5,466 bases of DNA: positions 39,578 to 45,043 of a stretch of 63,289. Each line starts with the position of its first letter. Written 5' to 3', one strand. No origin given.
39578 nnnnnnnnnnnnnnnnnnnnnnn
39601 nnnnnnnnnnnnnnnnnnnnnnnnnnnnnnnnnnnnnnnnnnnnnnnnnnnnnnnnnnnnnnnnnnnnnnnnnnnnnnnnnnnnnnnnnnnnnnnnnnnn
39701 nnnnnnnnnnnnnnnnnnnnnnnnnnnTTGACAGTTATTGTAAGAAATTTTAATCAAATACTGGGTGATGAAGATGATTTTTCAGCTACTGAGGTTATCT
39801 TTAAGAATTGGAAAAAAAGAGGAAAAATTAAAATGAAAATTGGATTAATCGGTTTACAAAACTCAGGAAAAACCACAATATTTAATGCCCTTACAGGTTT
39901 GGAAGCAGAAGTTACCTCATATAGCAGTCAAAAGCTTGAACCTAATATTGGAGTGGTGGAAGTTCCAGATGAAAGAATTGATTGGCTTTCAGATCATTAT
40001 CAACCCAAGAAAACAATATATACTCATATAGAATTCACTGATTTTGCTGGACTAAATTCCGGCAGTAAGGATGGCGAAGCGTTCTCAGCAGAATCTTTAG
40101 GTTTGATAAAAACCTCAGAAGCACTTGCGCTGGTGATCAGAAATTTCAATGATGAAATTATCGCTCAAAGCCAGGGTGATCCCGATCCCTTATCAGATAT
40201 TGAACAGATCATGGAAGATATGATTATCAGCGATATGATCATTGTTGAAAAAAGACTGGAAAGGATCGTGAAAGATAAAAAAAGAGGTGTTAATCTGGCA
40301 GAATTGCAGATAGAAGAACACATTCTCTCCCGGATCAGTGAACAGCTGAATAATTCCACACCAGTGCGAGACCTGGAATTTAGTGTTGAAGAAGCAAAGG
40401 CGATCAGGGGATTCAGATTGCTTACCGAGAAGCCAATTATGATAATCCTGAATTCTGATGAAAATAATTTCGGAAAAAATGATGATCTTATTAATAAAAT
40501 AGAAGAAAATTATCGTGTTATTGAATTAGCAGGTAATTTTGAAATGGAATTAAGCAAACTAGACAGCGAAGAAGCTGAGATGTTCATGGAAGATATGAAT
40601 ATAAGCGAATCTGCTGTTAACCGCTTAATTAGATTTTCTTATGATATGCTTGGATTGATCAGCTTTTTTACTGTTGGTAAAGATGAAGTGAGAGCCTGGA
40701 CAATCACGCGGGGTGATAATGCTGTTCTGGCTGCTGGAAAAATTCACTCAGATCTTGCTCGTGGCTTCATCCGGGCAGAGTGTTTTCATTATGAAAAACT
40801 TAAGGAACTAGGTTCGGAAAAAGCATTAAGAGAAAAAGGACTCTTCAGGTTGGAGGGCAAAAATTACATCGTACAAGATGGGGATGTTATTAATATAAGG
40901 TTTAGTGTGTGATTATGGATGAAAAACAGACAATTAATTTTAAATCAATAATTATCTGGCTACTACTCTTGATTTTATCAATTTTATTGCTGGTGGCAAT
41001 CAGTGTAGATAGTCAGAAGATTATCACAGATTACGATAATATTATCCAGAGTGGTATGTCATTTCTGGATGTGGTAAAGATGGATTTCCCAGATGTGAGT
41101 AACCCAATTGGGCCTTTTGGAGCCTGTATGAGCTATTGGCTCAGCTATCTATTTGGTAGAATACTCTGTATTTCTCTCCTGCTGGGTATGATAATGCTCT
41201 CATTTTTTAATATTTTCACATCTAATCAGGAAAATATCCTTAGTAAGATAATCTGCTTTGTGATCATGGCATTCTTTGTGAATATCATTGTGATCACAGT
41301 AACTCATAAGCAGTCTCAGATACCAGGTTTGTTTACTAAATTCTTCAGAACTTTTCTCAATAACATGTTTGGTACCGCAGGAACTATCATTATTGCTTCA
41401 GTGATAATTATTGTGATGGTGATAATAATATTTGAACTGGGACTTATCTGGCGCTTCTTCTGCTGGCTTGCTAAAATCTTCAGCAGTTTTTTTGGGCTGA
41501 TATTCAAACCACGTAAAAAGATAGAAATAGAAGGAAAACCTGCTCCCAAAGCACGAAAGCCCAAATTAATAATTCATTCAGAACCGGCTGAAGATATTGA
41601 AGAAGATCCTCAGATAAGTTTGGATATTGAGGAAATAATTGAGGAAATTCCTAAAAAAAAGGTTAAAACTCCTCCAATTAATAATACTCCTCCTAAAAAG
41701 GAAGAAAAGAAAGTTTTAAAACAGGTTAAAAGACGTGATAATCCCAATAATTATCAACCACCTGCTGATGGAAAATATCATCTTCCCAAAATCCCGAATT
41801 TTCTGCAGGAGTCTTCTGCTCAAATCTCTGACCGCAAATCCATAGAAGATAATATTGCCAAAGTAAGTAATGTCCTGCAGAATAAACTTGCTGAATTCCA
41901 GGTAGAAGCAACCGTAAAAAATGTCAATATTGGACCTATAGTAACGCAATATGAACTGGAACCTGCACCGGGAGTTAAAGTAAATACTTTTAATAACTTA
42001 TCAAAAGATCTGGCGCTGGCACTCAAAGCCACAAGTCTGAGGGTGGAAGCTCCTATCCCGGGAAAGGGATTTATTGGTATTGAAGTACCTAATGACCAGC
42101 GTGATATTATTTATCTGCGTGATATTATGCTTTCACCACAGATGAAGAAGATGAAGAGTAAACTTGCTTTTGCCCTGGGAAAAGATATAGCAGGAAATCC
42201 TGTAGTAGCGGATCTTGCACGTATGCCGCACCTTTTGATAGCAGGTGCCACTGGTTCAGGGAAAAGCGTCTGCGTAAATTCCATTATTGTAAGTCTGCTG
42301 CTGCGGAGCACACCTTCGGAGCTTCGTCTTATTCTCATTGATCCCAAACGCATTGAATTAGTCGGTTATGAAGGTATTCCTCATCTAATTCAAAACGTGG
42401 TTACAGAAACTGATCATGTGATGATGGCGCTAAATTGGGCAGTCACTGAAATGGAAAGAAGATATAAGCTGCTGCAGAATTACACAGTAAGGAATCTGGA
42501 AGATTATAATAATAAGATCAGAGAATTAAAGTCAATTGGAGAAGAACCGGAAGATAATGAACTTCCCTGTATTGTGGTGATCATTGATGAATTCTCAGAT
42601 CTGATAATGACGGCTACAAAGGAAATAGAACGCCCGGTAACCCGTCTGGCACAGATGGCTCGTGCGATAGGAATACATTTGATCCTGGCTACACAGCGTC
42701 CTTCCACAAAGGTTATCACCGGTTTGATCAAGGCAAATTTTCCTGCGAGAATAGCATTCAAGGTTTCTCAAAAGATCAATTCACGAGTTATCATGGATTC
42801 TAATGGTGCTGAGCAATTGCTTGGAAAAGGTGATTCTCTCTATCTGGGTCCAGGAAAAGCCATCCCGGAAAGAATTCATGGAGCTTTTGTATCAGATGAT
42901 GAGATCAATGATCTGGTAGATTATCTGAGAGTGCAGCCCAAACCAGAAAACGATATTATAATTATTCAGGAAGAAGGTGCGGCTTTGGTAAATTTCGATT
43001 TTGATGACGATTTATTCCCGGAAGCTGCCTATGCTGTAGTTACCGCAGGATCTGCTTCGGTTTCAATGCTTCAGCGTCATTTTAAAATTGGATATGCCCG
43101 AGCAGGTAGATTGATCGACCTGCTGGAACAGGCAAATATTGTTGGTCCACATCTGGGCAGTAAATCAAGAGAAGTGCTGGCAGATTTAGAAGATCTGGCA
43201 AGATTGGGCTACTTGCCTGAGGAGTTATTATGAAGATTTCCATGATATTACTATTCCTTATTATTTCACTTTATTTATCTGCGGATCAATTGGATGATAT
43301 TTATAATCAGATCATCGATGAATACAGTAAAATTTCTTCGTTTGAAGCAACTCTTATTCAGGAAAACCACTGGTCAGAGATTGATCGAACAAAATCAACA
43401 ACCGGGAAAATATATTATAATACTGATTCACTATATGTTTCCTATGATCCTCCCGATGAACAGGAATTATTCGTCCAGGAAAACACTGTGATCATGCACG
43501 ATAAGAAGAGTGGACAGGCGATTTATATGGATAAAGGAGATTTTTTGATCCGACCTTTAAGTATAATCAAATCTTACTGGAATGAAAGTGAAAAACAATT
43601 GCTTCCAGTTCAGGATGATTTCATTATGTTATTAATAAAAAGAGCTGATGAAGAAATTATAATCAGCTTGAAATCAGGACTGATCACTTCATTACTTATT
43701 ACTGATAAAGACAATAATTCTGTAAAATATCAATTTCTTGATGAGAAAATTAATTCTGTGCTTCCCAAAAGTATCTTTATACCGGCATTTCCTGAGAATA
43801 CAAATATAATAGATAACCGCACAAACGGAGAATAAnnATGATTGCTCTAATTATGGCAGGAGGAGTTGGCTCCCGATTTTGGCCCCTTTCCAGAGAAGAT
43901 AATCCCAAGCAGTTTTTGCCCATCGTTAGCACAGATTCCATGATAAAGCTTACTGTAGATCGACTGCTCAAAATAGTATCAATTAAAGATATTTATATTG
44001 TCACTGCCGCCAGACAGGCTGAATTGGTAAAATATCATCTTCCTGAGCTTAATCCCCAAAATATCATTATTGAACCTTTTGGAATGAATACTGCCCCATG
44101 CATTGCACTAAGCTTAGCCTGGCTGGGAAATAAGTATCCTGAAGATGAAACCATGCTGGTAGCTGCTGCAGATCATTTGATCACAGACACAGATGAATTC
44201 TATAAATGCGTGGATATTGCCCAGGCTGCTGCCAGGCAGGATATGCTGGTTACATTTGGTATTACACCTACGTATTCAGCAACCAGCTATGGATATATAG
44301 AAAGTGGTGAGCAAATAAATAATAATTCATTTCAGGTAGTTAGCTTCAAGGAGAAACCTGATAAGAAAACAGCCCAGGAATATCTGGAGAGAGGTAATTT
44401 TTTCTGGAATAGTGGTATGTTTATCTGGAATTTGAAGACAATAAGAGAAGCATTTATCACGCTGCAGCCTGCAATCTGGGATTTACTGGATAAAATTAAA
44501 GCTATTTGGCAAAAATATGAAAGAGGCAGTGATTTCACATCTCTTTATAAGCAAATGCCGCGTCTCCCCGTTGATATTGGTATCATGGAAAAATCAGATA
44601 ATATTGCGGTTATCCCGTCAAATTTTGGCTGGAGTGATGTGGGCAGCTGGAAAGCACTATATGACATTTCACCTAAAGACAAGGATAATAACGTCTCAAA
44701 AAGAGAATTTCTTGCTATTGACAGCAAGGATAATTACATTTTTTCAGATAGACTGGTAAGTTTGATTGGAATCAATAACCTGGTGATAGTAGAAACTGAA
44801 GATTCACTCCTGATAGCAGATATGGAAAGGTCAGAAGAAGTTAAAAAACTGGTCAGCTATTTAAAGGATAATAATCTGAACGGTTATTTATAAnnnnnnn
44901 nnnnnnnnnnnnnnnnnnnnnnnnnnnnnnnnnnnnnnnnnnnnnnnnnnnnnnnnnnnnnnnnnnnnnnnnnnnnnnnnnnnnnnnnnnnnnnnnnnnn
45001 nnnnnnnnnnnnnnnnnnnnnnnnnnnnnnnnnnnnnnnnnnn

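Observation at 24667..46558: Two REC-PP2C-HATPase paralogs with reciprocally dead catalytic domains (split partner-switch)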

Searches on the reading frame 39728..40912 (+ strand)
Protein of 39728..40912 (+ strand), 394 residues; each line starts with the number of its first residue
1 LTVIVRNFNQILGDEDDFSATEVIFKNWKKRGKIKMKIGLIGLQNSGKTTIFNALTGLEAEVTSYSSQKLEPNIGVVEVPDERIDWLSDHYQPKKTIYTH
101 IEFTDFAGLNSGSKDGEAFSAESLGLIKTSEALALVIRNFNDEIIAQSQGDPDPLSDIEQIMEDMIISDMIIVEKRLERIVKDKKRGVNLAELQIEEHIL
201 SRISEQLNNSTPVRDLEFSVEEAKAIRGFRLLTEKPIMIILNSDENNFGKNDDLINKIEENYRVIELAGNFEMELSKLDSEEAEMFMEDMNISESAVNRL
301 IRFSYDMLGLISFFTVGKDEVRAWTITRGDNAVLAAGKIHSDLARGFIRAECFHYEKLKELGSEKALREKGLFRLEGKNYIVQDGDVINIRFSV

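Call 8: search_protein_families(library=pfam, proteins=[window:39728-40912:+], max_evalue=0.001)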
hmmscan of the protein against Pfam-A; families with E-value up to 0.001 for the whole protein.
window:39728-40912:+ (394 aa): 3 families
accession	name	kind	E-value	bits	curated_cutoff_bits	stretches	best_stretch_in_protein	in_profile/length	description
PF06071.19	YchF-GTPase_C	-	9.1e-35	119.1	27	1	310-392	1-83/84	Protein of unknown function (DUF933)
PF01926.29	MMR_HSR1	-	6.3e-11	42.8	21.9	1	37-149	1-86/113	50S ribosome-binding GTPase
PF02421.24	FeoB_N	-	3.3e-07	30.4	27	1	37-84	2-49/156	Ferrous iron transport protein B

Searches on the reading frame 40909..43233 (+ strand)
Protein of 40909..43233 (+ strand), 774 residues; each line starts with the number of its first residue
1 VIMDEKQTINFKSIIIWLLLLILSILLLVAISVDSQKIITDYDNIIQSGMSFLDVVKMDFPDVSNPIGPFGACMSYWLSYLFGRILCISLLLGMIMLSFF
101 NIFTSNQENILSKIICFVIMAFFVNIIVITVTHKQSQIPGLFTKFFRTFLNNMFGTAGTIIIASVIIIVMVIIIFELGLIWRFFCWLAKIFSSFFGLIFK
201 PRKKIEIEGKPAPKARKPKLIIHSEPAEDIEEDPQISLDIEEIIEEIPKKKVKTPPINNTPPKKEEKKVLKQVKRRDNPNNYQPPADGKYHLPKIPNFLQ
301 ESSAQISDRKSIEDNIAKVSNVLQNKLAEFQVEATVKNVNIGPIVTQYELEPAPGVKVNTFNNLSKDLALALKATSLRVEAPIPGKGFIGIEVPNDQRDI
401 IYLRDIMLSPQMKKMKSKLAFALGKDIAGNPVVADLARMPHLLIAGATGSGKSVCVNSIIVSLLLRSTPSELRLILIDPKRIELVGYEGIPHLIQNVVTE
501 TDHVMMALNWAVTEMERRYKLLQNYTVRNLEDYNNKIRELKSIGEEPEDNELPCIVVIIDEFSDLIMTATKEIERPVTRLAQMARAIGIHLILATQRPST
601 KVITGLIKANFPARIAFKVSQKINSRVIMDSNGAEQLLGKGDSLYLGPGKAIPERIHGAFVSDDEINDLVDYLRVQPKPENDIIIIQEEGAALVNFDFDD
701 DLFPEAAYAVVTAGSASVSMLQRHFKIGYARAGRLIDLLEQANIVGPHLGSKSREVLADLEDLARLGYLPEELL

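Call 8: search_protein_families(library=pfam, proteins=[window:40909-43233:+], max_evalue=0.001)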
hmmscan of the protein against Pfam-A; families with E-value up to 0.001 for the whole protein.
window:40909-43233:+ (774 aa): 7 families
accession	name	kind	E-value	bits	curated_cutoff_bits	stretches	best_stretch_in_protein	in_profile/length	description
PF01580.24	FtsK_SpoIIIE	-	5.1e-66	222.7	24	1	403-599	2-220/221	FtsK/SpoIIIE family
PF17854.6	FtsK_alpha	-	1.3e-30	106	22.9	1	307-395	13-101/101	FtsK alpha domain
PF09397.16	FtsK_gamma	-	6e-24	84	30.6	1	699-758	3-62/63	Ftsk gamma domain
PF13491.11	FtsK_4TM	-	4.7e-05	23.6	23.1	1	14-178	6-162/171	4TM region of DNA translocase FtsK/SpoIIIE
PF13245.12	AAA_19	-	0.0001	22.9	25.1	0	438-572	10-109/134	AAA domain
PF01935.23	DUF87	-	0.00025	21.7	23.2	1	431-479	13-60/220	Helicase HerA, central domain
PF12846.13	AAA_10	-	0.00043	19.9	27.5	0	438-481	20-59/362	AAA-like domain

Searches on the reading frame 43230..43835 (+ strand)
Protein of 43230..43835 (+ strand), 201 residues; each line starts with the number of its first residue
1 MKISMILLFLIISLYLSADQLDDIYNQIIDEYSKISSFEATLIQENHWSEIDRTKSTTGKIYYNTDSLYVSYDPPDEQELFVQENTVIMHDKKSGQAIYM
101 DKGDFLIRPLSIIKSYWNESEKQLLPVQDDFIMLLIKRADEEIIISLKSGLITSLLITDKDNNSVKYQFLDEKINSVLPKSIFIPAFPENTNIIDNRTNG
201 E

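Call 8: search_protein_families(library=pfam, proteins=[window:43230-43835:+], max_evalue=0.001)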
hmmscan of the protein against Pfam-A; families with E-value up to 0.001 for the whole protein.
window:43230-43835:+ (201 aa): 1 family
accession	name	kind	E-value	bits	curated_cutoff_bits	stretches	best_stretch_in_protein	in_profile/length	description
PF03548.22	LolA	-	2.3e-07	31.2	23.6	1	34-183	2-162/165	Outer membrane lipoprotein carrier protein LolA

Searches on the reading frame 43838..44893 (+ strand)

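Call 9: search_protein_families(library=pfam, proteins=[window:43838-44893:+], max_evalue=0.001)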
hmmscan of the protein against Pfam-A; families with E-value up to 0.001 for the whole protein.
window:43838-44893:+ (351 aa): 3 families
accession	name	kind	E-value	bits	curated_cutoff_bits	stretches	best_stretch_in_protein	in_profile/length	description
PF00483.29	NTP_transferase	-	8.6e-50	170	21.2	1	3-283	2-244/245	Nucleotidyl transferase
PF22640.1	ManC_GMP_beta-helix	-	1.6e-11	44.4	27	1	292-342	4-55/55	MannoseP isomerase/GMP-like beta-helix domain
PF12804.13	NTP_transf_3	-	7.7e-06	26.6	27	1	3-119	1-102/160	MobA-like NTP transferase domain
